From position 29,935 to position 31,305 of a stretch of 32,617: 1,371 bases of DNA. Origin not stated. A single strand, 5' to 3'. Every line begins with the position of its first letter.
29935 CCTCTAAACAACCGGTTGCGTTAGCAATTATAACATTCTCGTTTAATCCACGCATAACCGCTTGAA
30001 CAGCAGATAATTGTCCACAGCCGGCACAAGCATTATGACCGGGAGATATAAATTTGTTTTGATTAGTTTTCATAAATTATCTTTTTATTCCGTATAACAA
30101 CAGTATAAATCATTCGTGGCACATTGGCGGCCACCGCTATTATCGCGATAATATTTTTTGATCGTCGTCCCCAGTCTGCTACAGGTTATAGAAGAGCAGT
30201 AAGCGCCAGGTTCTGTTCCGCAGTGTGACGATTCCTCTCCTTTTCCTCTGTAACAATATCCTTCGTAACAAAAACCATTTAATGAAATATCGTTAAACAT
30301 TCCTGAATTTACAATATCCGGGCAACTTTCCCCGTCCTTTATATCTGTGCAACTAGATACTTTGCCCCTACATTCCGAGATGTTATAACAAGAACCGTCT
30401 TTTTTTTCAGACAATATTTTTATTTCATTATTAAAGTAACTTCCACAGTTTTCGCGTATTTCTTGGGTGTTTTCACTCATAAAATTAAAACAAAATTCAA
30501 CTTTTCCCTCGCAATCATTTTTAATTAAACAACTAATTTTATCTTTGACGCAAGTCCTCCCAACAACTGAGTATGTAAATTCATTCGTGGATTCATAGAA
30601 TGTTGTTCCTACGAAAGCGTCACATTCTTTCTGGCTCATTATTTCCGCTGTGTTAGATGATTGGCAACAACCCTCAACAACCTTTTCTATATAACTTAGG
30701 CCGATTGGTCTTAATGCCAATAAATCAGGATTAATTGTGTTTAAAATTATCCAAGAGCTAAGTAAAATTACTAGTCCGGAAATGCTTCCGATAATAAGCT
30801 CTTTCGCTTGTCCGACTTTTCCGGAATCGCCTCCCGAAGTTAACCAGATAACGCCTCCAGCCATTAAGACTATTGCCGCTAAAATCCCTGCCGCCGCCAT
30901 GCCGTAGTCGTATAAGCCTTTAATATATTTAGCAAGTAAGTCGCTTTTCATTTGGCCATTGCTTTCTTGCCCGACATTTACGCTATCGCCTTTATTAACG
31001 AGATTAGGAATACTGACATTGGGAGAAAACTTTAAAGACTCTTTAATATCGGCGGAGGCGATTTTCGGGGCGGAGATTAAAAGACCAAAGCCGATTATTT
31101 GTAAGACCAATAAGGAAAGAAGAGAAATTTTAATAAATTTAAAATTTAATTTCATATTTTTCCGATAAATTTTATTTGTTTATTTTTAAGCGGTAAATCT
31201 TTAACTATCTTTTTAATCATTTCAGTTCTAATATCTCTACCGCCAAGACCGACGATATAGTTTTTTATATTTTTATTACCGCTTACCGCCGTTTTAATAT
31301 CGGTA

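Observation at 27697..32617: The pyruvate:ferredoxin oxidoreductase operon is interleaved with two pilin-like secreted-protein genes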

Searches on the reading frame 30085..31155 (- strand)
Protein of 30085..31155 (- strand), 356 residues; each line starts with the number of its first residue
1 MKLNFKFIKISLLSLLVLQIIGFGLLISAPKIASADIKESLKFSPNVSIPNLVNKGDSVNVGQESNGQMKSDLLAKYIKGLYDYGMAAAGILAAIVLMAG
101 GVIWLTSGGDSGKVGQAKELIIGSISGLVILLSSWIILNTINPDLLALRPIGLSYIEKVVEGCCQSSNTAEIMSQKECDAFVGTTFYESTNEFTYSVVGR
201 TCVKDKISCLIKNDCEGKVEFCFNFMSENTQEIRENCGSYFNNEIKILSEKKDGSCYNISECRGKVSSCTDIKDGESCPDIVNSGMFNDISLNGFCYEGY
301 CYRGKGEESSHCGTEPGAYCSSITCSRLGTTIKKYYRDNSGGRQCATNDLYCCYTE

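Call 3: search_protein_families(library=pfam, proteins=[window:30085-31155:-], max_evalue=0.01)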
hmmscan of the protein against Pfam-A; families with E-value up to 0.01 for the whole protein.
window:30085-31155:- (356 aa): 1 family
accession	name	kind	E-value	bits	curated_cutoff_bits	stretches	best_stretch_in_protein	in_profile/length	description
PF18895.5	T4SS_pilin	-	1e-07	32.4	26.6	1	75-141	6-71/71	Type IV secretion system pilin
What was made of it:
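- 30085..31155 (-): Pilin-like gene in the porA/porB slot ('AB'), 356 aa. It encodes a signal peptide, a VirB2-like helical hairpin and a conserved extracellular cysteine-rich domain. PF18895 at 32.4 bits, above the 26.6 cut-off (call 3).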

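Call 31: find_homologous_proteins(query=window:30085-31155:-, max_evalue=0.00001)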
Query window:30085-31155:- (356 aa): 314 proteins with E <= 0.00001 among 3408 candidates; the best 120 are listed.
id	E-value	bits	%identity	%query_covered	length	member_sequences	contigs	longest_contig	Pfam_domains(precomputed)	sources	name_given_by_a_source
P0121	9.1e-236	799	100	100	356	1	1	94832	PF18895.6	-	-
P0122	2.3e-181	621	77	100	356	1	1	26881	PF18895.6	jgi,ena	-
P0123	3.4e-103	363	49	99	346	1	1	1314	PF18895.6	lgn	-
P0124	1.1e-91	326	47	99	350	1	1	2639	PF18895.6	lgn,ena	-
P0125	4.8e-87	310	45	99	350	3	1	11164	PF18895.6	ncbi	-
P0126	8.7e-85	303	46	99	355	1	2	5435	PF18895.6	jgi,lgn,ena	-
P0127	1.1e-82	296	45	99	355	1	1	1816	PF18895.6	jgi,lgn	-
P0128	7.3e-81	290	43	98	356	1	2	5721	PF18895.6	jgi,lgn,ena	-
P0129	2.4e-79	285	45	96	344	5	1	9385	PF18895.6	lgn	-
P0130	3.0e-78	281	45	96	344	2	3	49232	PF18895.6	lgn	-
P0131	6.5e-73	264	43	94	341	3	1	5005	PF18895.6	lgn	-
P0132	8.2e-71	257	42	99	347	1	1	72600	PF18895.6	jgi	jgi:hypothetical protein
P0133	6.6e-68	247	41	98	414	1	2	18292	PF18895.6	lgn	-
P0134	1.1e-52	197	41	89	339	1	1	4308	PF18895.6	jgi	jgi:hypothetical protein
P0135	8.5e-52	194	36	98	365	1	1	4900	PF18895.6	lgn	-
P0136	4.2e-51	192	38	99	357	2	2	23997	PF18895.6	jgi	-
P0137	1.6e-49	187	40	89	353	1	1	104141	PF18895.6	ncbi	-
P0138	1.8e-49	187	38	98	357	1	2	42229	PF18895.6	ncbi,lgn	-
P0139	2.1e-49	187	41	88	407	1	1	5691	PF18895.6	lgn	-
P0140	4.7e-49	185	35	95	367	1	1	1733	PF18895.6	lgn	-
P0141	1.6e-48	184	42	88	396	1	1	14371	PF18895.6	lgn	-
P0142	9.2e-48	181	36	100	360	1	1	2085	PF18895.6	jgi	-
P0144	7.2e-47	178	43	69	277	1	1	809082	PF18895.6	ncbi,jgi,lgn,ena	ncbi:MAG: pilin [Patescibacteria group bacterium]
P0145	1.0e-46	178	36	98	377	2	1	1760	PF18895.6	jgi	-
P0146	1.3e-46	177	36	90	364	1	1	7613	PF18895.6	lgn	-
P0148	1.8e-46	177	37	99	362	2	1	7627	PF18895.6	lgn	-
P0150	3.4e-46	176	37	99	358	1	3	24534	PF18895.6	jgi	jgi:hypothetical protein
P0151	1.5e-45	174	40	92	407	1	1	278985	PF18895.6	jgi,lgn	jgi:hypothetical protein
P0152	1.6e-45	174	37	90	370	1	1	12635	PF18895.6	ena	-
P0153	2.1e-45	173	40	84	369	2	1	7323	PF18895.6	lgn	-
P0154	4.4e-45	172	37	91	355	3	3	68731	PF18895.6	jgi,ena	-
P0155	3.8e-44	169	37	90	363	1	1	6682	PF18895.6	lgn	-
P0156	6.0e-44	169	36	98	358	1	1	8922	PF18895.6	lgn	-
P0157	2.2e-43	167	37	90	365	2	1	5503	PF18895.6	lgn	-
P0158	2.5e-43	167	36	98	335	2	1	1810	PF18895.6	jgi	jgi:hypothetical protein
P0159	5.8e-43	165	36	100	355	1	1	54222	PF18895.6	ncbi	-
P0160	8.9e-43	165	37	99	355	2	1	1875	PF18895.6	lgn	-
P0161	2.3e-42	163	36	82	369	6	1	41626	PF18895.6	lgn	-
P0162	2.6e-42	163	37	92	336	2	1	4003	PF18895.6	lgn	-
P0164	4.3e-42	162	35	89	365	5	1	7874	PF18895.6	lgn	-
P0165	4.5e-42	162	32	90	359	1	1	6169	PF18895.6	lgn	-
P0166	5.6e-42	162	52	43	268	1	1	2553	PF18895.6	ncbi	ncbi:MAG: pilin, partial [Patescibacteria group bacterium]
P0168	2.4e-41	160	36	99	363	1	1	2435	PF18895.6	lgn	-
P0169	2.6e-41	160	50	50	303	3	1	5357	PF18895.6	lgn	-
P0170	2.9e-41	160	35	98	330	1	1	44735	PF18895.6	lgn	-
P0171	5.0e-41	159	54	46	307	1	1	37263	PF18895.6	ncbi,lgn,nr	ncbi:MAG: pilin [bacterium]|nr:pilin [bacterium]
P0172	1.1e-40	158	35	99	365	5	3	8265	PF18895.6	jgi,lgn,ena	-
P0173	3.3e-40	156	46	53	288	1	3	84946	PF18895.6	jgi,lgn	-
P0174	5.1e-40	156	37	81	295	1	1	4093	PF18895.6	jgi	jgi:hypothetical protein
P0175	9.1e-40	155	54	44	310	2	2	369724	PF18895.6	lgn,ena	-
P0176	2.4e-39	153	35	99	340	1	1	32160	PF18895.6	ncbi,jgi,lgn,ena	ncbi:MAG: pilin [Patescibacteria group bacterium]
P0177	3.3e-39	153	35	98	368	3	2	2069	PF18895.6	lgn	-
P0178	3.6e-39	153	35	88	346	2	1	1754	PF18895.6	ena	-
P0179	4.3e-39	153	35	99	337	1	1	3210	PF18895.6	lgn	-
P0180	6.2e-39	152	34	95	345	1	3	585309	PF18895.6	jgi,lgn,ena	-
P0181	8.8e-39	152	55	43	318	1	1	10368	PF18895.6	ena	-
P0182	9.2e-39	152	35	88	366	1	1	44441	PF18895.6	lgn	-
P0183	1.4e-38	151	35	99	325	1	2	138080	PF18895.6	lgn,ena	-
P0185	4.1e-38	149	55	44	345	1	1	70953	PF18895.6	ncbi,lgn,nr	ncbi:MAG: hypothetical protein NTY31_00500 [Candidatus Falkowbacteria bacterium]|nr:hypothetical pro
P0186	6.0e-38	149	34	99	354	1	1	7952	PF18895.6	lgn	-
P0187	7.7e-38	148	50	45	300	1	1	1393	PF18895.6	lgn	-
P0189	1.2e-37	148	52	45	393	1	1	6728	PF18895.6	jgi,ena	-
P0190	1.3e-37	148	59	41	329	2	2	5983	PF18895.6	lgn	-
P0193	3.0e-37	147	35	100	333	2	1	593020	PF18895.6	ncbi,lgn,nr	ncbi:MAG: pilin [Patescibacteria group bacterium]|nr:pilin [Patescibacteria group bacterium]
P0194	3.3e-37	146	59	38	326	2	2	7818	PF18895.6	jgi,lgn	-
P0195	3.4e-37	146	55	43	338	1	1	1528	PF18895.6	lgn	-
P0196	3.5e-37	146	37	79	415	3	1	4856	PF18895.6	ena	-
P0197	5.6e-37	146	50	45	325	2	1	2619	PF18895.6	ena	-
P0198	5.8e-37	146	47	49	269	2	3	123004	PF18895.6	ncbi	-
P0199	6.2e-37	146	32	99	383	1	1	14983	PF18895.6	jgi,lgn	-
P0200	6.8e-37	145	32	89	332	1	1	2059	PF18895.6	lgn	-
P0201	1.1e-36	145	55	43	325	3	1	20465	PF18895.6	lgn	-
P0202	1.2e-36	145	55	42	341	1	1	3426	PF18895.6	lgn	-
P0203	1.2e-36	145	34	98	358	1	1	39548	PF18895.6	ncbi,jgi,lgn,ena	-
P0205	1.6e-36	144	33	96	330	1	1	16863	PF18895.6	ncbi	-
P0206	2.4e-36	144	34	90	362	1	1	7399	PF18895.6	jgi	jgi:hypothetical protein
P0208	5.1e-36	143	45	51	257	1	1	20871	PF18895.6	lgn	-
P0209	7.8e-36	142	36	82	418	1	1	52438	PF18895.6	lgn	-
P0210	8.8e-36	142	52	45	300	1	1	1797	PF18895.6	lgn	-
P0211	1.3e-35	141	35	99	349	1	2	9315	PF18895.6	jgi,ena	-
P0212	1.5e-35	141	61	32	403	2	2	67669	-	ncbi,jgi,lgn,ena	-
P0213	1.8e-35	141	52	47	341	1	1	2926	PF18895.6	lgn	-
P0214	2.5e-35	140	51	43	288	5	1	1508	PF18895.6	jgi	-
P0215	2.5e-35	140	35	85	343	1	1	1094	PF18895.6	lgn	-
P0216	2.8e-35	140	52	45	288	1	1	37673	PF18895.6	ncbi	-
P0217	2.9e-35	140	47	47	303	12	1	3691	PF18895.6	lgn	-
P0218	3.3e-35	140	32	100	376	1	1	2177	PF18895.6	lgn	-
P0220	3.4e-35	140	35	91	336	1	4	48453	PF18895.6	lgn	-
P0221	4.0e-35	140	46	49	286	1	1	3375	PF18895.6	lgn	-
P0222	4.8e-35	139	52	45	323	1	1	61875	PF18895.6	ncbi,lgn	-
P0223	5.0e-35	139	50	44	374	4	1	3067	PF18895.6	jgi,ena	-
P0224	5.4e-35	139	50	43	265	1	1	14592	PF18895.6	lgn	-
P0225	5.5e-35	139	38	89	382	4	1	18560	PF18895.6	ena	-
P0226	5.9e-35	139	36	88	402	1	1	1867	PF18895.6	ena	-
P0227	6.2e-35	139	32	99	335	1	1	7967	PF18895.6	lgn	-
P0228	6.4e-35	139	48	46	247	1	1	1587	PF18895.6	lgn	-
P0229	7.7e-35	139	30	97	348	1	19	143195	PF18895.6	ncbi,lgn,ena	-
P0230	7.8e-35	139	34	100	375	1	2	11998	PF18895.6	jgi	jgi:hypothetical protein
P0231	1.2e-34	138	33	87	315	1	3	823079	PF18895.6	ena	-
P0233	2.0e-34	137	34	99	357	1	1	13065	PF18895.6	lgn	-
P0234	2.7e-34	137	48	47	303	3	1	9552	PF18895.6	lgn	-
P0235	8.4e-34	135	33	97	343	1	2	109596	PF18895.6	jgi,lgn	jgi:hypothetical protein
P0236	8.5e-34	135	40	60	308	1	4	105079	PF18895.6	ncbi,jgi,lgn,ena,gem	ncbi:MAG: pilin [Patescibacteria group bacterium]|jgi:hypothetical protein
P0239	9.8e-34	135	54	42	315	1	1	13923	PF18895.6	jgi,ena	-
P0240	9.9e-34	135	49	43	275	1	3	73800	PF18895.6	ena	-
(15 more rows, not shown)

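Call 37: predict_structure(protein=window:30085-31155:-)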
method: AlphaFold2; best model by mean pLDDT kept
length: 356 residues; sequences in the alignment: 1
mean_pLDDT: 42.6   pTM: 0.27
mean pLDDT of the five models: 42.6, 37.7, 36.8, 34.5, 32.4
residues with pLDDT >= 90: 0; 70-90: 3; 50-70: 106; < 50: 247
segments of 3 or more residues with pLDDT < 50: 33-75, 142-293, 304-307, 315-319, 321-356
pLDDT, mean of each block of 10 residues (from residue 1): 62 67 60 45 33 32 37 50 57 64 59 55 63 57 41 44 40 42 35 28 29 30 34 36 32 34 27 31 32 51 50 50 29 33 33 25
secondary structure, 60 per line:
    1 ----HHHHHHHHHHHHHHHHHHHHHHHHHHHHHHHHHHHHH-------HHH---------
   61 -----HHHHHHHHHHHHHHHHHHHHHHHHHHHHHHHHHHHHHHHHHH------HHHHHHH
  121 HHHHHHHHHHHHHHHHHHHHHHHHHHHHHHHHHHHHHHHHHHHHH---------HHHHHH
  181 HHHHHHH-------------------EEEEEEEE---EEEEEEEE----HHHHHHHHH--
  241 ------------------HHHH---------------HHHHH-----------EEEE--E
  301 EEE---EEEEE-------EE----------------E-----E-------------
elements in order: H5-41 H66-107 H114-165 H175-187 E207-214 E218-225 H230-238 H259-262 H278-282 E294-297 E300-303 E307-311
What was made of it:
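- Tried and rejected: A single-sequence AF2 run was useless, with pLDDT 43 (call 37).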

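Call 39: search_protein_families(library=ncbifam, proteins=[window:30085-31155:-], max_evalue=0.1)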
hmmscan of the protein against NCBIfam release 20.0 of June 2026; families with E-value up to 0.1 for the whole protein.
window:30085-31155:- (356 aa): 1 family
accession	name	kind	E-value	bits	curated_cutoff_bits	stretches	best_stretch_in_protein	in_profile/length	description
NF045849.1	ICE_MMCAP2_0565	equivalog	0.00074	19.1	40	1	72-141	7-76/80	Mbov_0395 family pilin-like conjugal transfer protein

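Call 40: find_encoding_contigs(protein=P0229, flank=6000, max_places=2)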
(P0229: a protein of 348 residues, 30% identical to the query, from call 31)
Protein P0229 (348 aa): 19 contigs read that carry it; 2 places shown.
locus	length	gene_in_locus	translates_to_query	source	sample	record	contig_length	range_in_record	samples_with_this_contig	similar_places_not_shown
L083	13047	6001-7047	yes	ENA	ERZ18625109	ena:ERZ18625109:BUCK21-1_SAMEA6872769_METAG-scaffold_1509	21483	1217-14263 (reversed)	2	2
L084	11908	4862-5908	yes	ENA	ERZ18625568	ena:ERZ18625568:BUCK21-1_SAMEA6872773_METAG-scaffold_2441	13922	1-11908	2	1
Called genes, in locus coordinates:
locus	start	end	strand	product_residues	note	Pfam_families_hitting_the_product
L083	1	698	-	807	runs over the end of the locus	PF00133:tRNA-synt_1, PF09334:tRNA-synt_1g, PF13603:tRNA-synt_1_2, PF00133:tRNA-synt_1, PF08264:Anticodon_1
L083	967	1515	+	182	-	-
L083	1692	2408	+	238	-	-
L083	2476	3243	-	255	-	PF03372:Exo_endo_phos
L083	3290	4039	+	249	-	PF13462:Thioredoxin_4, PF01323:DSBA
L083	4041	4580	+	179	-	PF01558:POR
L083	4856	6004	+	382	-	PF01855:POR_N, PF17147:PFOR_II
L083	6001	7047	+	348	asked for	PF18895:T4SS_pilin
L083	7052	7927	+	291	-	PF02775:TPP_enzyme_C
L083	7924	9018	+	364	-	PF18895:T4SS_pilin (faint)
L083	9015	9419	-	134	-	PF00075:RNase_H, PF13456:RVT_3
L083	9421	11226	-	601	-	PF01368:DHH, PF02272:DHHA1, PF17768:RecJ_OB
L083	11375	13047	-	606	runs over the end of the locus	-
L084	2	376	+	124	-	?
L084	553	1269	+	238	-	-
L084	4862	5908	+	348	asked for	PF18895:T4SS_pilin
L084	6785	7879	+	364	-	PF18895:T4SS_pilin (faint)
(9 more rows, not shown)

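Call 41: find_encoding_contigs(protein=P0212, flank=6000, max_places=2)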
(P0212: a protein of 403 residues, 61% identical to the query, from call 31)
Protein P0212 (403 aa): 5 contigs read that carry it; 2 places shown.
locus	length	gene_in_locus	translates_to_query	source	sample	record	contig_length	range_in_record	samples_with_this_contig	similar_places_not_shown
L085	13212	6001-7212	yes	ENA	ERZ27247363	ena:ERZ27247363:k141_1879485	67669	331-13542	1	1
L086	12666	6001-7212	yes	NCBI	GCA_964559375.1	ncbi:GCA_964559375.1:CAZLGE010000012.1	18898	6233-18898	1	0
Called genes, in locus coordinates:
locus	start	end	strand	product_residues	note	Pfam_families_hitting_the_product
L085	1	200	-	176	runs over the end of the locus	?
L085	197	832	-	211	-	PF18884:TSP3_bac (faint)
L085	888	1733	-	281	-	PF00398:RrnaAD, PF13649:Methyltransf_25 (faint)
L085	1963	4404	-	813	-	PF00133:tRNA-synt_1, PF09334:tRNA-synt_1g, PF13603:tRNA-synt_1_2, PF00133:tRNA-synt_1, PF08264:Anticodon_1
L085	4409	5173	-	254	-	PF03372:Exo_endo_phos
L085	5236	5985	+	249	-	PF13462:Thioredoxin_4, PF01323:DSBA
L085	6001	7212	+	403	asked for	-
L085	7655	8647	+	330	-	PF18895:T4SS_pilin (weak), PF00877:NLPC_P60 (weak)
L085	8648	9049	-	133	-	PF00075:RNase_H, PF13456:RVT_3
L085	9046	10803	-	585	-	PF01368:DHH, PF02272:DHHA1, PF17768:RecJ_OB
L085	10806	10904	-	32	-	-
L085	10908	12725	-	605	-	PF00009:GTP_EFTU, PF01926:MMR_HSR1 (weak), PF03144:GTP_EFTU_D2 (weak), PF22042:EF-G_D2 (weak), PF00679:EFG_C, PF06421:LepA_C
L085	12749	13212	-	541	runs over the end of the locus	PF03023:MurJ, PF13440:Polysacc_synt_3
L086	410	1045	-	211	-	PF18884:TSP3_bac (faint)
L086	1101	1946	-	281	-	PF00398:RrnaAD, PF13649:Methyltransf_25 (faint)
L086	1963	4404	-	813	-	PF00133:tRNA-synt_1, PF09334:tRNA-synt_1g, PF13603:tRNA-synt_1_2, PF00133:tRNA-synt_1, PF08264:Anticodon_1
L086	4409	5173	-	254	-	PF03372:Exo_endo_phos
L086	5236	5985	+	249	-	PF13462:Thioredoxin_4, PF01323:DSBA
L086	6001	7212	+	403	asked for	-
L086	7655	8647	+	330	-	PF18895:T4SS_pilin (weak), PF00877:NLPC_P60 (weak)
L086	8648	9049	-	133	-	PF00075:RNase_H, PF13456:RVT_3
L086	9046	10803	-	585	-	PF01368:DHH, PF02272:DHHA1, PF17768:RecJ_OB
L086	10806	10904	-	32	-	-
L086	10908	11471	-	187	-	PF00679:EFG_C, PF06421:LepA_C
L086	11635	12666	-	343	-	?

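Call 42: find_encoding_contigs(protein=P0171, flank=6000, max_places=2)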
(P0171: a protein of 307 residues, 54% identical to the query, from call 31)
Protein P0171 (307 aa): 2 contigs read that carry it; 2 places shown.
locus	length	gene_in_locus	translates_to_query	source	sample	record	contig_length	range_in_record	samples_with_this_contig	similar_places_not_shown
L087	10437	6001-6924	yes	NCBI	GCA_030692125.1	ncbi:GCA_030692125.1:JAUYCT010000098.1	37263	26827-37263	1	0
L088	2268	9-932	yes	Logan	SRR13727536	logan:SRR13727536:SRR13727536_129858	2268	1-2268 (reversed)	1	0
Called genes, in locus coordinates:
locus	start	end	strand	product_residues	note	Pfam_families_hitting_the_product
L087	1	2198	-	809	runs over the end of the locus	PF00133:tRNA-synt_1, PF01406:tRNA-synt_1e (faint), PF09334:tRNA-synt_1g, PF13603:tRNA-synt_1_2, PF00133:tRNA-synt_1, PF08264:Anticodon_1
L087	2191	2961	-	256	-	PF03372:Exo_endo_phos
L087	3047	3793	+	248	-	PF13462:Thioredoxin_4, PF01323:DSBA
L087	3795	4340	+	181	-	PF01558:POR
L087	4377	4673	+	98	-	PF13534:Fer4_17 (faint), PF17179:Fer4_22 (faint), PF12797:Fer4_2 (faint), PF13237:Fer4_10 (weak), PF12838:Fer4_7, PF13187:Fer4_9, PF14697:Fer4_21 (weak), PF00037:Fer4 (weak), +4 more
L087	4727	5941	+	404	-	PF01855:POR_N, PF17147:PFOR_II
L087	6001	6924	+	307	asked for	PF18895:T4SS_pilin (weak)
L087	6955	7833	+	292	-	PF02775:TPP_enzyme_C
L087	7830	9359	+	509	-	-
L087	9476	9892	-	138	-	PF00075:RNase_H, PF13456:RVT_3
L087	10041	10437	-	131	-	PF17768:RecJ_OB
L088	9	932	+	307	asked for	PF18895:T4SS_pilin (weak)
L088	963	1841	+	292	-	PF02775:TPP_enzyme_C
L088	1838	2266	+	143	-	?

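Call 47: predict_structure(alignment_id=A2)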
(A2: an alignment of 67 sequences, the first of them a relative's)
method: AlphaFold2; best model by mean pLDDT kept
length: 356 residues; sequences in the alignment: 67
mean_pLDDT: 83.2   pTM: 0.57
mean pLDDT of the five models: 83.2, 82.6, 80.7, 80.0, 79.7
residues with pLDDT >= 90: 126; 70-90: 188; 50-70: 31; < 50: 11
segments of 3 or more residues with pLDDT < 50: 29-35
pLDDT, mean of each block of 10 residues (from residue 1): 67 85 67 52 76 74 74 82 86 91 90 91 91 87 76 73 91 91 92 87 91 92 80 84 90 92 85 85 52 81 87 93 90 90 92 92
secondary structure, 60 per line:
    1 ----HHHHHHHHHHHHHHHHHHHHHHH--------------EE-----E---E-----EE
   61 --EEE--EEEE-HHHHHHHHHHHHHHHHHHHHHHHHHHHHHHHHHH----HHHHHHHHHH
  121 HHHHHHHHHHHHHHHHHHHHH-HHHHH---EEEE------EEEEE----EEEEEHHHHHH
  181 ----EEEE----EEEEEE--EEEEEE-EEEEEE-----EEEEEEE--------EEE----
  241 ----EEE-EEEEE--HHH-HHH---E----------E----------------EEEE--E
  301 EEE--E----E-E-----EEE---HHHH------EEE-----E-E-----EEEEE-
elements in order: H5-27 E63-65 E68-71 H73-106 H111-141 H143-147 E151-154 E161-165 E170-174 H175-180 E185-188 E193-198 E201-206 E208-213 E219-225 E234-236 E245-247 E249-253 E294-297 E300-303 E319-321 H325-328 E335-337 E351-355
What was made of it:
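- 30085..31155 (-): AF2 model with pLDDT 83 (call 47).
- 30733..30939 (-): Two-helix transmembrane hairpin of the AB protein (aa 73-141), joined by a short SGGDSGK loop. AF2 helices 73-106 and 111-141 (call 47).
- On VirB2/TrbC-type T4SS pilin (PF18895): AF2 model with helices 5-27, 73-106 and 111-141 (call 47).
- The AF2 model shows a signal helix, a hairpin and a beta-rich Cys domain (call 47). The bulk of the protein is predicted to lie outside the cell, with only a loop of about 14 residues facing the cytoplasm (call 47).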
